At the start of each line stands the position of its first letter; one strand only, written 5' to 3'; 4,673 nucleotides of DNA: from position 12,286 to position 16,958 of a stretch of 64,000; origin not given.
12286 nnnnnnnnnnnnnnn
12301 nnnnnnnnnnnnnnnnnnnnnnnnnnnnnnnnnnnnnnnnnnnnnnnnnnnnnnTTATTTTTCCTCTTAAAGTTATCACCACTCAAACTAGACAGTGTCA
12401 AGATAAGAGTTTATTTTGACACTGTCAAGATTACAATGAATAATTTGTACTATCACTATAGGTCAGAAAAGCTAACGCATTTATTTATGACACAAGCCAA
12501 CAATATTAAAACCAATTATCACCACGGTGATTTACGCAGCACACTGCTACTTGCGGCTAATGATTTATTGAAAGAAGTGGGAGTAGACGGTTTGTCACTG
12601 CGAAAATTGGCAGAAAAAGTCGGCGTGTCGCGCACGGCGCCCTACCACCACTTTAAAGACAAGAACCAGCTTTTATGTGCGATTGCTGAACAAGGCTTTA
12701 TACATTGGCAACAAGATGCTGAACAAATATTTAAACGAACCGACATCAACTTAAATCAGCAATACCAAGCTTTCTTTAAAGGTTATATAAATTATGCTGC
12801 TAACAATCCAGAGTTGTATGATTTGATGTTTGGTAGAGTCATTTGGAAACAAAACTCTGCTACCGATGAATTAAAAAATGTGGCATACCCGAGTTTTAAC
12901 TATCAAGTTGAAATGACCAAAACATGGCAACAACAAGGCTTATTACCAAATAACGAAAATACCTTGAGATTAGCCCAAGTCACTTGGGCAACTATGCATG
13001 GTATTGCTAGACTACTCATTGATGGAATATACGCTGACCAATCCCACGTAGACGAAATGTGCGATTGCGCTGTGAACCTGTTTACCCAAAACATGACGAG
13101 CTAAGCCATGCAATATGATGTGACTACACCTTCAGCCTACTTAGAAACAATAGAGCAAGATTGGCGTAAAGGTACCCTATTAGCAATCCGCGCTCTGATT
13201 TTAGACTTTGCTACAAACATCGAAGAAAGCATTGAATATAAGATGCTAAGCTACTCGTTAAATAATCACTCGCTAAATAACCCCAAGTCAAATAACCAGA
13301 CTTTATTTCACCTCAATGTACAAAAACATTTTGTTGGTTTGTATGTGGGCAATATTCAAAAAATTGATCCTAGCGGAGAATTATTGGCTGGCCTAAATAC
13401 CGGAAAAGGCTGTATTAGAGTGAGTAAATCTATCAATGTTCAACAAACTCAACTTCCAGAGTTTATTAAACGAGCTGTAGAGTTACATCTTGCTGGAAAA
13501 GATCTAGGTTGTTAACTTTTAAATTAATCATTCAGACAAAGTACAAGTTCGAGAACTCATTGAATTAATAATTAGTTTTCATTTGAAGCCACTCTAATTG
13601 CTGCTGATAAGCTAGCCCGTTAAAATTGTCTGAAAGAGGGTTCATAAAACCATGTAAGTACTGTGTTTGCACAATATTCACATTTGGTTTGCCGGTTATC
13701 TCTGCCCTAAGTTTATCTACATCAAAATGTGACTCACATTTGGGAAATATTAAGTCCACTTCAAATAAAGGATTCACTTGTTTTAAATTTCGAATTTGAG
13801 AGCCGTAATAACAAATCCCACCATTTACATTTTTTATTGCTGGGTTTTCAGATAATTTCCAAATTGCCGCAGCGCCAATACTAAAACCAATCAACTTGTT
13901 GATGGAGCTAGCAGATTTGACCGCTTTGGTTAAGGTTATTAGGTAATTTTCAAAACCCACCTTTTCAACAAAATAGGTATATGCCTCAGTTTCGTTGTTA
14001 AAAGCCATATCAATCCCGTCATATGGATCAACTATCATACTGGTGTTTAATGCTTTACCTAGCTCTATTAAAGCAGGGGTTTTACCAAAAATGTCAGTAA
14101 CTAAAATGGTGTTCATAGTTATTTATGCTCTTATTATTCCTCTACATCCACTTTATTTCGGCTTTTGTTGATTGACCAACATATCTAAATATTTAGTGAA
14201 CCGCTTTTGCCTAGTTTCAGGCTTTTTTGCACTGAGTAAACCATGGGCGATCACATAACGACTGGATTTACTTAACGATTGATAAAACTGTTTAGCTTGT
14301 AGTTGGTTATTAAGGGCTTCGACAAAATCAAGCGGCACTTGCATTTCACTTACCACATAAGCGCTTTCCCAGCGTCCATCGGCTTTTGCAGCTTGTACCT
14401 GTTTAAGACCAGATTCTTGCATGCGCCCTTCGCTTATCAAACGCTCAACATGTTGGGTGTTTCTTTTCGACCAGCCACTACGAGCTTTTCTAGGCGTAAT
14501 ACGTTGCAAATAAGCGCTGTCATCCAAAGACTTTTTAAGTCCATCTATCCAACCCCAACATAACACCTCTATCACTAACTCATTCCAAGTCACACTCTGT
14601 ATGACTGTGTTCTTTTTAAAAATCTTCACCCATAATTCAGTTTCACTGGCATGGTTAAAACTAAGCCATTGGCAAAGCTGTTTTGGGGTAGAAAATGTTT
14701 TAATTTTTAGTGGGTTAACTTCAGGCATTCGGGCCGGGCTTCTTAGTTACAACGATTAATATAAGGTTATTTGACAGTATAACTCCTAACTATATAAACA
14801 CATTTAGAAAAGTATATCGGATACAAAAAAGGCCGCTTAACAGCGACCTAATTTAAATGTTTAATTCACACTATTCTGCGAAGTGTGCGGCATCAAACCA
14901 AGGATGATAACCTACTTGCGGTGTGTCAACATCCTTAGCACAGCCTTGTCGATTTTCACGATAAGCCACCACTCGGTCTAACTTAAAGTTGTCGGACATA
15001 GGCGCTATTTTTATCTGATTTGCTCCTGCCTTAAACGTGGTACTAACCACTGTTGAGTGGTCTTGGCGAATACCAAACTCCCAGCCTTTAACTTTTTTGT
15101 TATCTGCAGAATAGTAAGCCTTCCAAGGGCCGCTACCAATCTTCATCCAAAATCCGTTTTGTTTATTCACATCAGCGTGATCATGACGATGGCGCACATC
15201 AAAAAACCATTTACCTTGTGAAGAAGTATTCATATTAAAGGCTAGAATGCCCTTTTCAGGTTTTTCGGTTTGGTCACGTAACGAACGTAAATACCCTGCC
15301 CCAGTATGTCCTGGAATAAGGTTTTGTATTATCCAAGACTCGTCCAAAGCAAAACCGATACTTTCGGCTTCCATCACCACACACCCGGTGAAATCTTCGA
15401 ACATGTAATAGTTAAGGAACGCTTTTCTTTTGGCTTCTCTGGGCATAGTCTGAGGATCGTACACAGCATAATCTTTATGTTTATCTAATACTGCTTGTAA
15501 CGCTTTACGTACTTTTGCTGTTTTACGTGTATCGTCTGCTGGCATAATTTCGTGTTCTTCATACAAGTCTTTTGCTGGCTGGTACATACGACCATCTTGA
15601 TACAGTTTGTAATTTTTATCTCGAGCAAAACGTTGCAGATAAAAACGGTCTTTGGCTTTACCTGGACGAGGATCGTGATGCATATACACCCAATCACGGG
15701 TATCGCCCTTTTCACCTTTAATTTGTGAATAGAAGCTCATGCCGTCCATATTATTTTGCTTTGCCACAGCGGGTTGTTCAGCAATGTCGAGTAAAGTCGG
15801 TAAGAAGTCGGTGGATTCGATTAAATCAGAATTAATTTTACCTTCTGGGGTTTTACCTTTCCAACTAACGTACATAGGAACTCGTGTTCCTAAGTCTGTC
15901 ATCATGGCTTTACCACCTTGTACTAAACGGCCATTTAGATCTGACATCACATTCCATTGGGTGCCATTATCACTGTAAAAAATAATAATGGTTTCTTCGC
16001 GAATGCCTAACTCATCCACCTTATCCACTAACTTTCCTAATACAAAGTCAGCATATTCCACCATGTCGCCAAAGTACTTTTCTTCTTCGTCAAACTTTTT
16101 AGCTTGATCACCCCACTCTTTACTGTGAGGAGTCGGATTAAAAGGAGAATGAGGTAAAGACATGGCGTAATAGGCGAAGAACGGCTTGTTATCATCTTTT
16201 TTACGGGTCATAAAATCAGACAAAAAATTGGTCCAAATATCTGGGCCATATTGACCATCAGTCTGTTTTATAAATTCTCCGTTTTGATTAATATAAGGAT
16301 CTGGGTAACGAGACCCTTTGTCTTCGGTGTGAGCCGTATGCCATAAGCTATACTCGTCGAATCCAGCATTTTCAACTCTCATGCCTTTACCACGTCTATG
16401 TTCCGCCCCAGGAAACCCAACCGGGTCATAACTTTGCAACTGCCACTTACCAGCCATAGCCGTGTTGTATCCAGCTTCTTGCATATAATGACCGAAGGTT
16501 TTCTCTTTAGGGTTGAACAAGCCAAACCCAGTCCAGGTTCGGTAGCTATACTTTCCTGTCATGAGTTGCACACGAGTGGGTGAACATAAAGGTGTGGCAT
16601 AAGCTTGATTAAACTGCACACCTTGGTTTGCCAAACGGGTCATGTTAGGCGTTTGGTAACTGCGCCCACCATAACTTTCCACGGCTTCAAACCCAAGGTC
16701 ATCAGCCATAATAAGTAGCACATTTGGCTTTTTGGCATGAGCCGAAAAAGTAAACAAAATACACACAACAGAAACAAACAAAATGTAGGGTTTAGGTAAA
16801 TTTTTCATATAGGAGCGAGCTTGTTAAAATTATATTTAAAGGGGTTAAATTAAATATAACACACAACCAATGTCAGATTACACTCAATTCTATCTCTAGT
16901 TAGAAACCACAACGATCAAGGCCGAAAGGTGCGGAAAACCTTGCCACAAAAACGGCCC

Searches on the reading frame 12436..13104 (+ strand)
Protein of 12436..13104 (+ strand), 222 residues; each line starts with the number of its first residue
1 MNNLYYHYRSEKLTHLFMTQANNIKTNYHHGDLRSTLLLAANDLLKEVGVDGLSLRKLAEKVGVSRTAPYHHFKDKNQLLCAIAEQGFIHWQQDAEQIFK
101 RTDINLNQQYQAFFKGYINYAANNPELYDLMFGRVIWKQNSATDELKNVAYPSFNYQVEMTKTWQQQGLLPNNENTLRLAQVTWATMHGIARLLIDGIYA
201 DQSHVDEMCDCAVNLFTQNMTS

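Call 9: search_protein_families(library=pfam, proteins=[window:12436-13104:+], max_evalue=0.001)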
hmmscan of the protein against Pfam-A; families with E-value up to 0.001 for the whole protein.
window:12436-13104:+ (222 aa): 2 families
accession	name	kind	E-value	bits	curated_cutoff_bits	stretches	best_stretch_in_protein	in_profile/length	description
PF00440.29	TetR_N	-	3.4e-11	43.2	24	1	37-82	1-46/47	Bacterial regulatory proteins, tetR family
PF13305.11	TetR_C_33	-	3.5e-11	44.1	26.8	1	112-213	3-100/103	Tetracyclin repressor-like, C-terminal domain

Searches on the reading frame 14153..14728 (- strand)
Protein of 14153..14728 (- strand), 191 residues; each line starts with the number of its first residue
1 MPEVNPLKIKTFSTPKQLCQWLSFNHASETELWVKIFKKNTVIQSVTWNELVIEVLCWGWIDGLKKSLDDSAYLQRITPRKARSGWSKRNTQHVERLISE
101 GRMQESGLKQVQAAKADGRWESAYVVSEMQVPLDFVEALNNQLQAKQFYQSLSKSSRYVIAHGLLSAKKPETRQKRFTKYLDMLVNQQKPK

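Call 9: search_protein_families(library=pfam, proteins=[window:14153-14728:-], max_evalue=0.001)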
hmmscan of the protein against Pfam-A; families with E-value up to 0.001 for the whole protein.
window:14153-14728:- (191 aa): 1 family
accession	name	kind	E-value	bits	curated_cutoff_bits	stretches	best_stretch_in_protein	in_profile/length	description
PF13376.11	OmdA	-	1.7e-16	60.4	25.6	1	128-184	1-57/60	Bacteriocin-protection, YdeI or OmpD-Associated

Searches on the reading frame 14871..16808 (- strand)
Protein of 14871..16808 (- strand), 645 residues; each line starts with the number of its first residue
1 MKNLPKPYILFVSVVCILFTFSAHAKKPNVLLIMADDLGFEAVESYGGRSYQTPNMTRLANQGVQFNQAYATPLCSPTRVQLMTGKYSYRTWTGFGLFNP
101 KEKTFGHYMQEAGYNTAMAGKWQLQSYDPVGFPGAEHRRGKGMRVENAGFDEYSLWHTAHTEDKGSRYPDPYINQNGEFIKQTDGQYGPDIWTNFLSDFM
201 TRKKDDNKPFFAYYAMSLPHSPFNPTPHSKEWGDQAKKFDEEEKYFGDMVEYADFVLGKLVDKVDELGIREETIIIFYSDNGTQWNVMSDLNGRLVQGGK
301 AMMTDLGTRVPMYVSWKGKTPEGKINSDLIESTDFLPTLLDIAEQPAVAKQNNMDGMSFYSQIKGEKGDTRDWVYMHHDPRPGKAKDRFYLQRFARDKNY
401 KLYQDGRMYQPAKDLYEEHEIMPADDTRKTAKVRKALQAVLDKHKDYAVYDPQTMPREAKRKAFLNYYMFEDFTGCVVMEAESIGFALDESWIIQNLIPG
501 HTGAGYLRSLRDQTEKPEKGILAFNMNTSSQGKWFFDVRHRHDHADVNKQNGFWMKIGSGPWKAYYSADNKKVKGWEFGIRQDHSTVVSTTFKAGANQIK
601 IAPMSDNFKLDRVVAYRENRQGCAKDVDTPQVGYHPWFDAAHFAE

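Call 9: search_protein_families(library=pfam, proteins=[window:14871-16808:-], max_evalue=0.001)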
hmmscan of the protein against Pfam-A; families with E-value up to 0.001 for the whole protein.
window:14871-16808:- (645 aa): 3 families
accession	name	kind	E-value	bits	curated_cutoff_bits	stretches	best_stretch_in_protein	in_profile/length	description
PF00884.28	Sulfatase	-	2.5e-50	171.9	25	1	28-343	1-299/301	Sulfatase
PF16347.10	SGSH_C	-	3.7e-10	40.6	29.3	1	300-443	8-150/154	N-sulphoglucosamine sulphohydrolase, C-terminal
PF01663.27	Phosphodiest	-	1e-09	38.9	23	1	30-284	1-222/342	Type I phosphodiesterase / nucleotide pyrophosphatase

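Call 81: search_protein_families(library=ncbifam, proteins=[window:14871-16808:-], max_evalue=0.001)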
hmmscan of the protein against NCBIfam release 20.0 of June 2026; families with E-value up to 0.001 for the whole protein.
window:14871-16808:- (645 aa): 6 families
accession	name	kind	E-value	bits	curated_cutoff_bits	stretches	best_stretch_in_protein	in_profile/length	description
NF010322.0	PRK13759.1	equivalog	1.9e-38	132.2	481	2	24-226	3-218/486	arylsulfatase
TIGR03417.1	chol_sulfatase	equivalog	4.4e-32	111.6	433.45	2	26-128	1-107/500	choline-sulfatase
NF045661.1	HdlasePehA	equivalog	3.8e-21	75.3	900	2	242-380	281-410/506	phosphoric/sulfuric ester hydrolase PehA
NF052527.1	Mn_arylsulf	exception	7.5e-12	44.9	850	1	27-123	1-102/479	manganese-dependent arylsulfatase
NF053595.1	LptchSynLtaSGpos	equivalog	4e-07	29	970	1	194-343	379-526/626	lipoteichoic acid synthase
NF047438.1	polymyxin_MCR12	exception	0.00028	19.4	1200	1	238-314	415-488/548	MCR-12 family phosphoethanolamine--lipid A transferase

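Call 87: search_solved_structures(query=window:14871-16808:-, max_evalue=1e-20)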
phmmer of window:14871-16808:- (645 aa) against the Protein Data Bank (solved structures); distinct sequences matched with E-value up to 1e-20: 47.
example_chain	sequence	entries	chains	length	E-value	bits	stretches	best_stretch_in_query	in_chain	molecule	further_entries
7stt_A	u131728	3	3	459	3.3e-39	138.3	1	25-453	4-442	N-acetylgalactosamine-6-sulfatase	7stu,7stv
3ed4_A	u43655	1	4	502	1.6e-34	122.8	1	21-344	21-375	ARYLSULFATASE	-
6bia_A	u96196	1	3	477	5.3e-34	121.1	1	23-435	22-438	Sulfatase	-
6prm_A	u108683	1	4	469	1.2e-32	116.6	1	24-369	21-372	exo-4S-kappa carrageenan S1 sulfatase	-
6b0k_A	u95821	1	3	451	9.7e-32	113.6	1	26-435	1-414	Iota-carrageenan sulfatase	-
6b0j_A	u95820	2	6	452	9.8e-32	113.6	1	26-435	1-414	Iota-carrageenan sulfatase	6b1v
5g2v_A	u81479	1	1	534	1.3e-31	113.2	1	24-228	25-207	N-ACETYLGLUCOSAMINE-6-SULFATASE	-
6psm_A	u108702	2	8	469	2e-31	112.6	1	24-369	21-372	exo-4S-kappa carrageenan S1 sulfatase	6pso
9fo1_A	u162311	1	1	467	7.2e-31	110.7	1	27-434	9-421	k-carrageenan sulfatase S1_16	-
7ozc_AAA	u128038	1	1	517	2.1e-29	105.9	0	25-125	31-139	Arylsulfatase A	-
7ana_AAA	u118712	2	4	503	2.9e-29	105.4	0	100-422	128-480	N-acetylgalactosamine-6-sulfatase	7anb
6s20_C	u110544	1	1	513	2.5e-28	102.4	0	24-129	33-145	N-acetylgalactosamine-6-O-sulfatase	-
7aj0_A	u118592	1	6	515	2.5e-28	102.3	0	12-125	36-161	Arylsulfatase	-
7all_AAA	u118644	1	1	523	4e-28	101.7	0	23-228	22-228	Arylsulfatase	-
8eg3_A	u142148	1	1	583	6.1e-28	101.1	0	16-124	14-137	Steryl-sulfatase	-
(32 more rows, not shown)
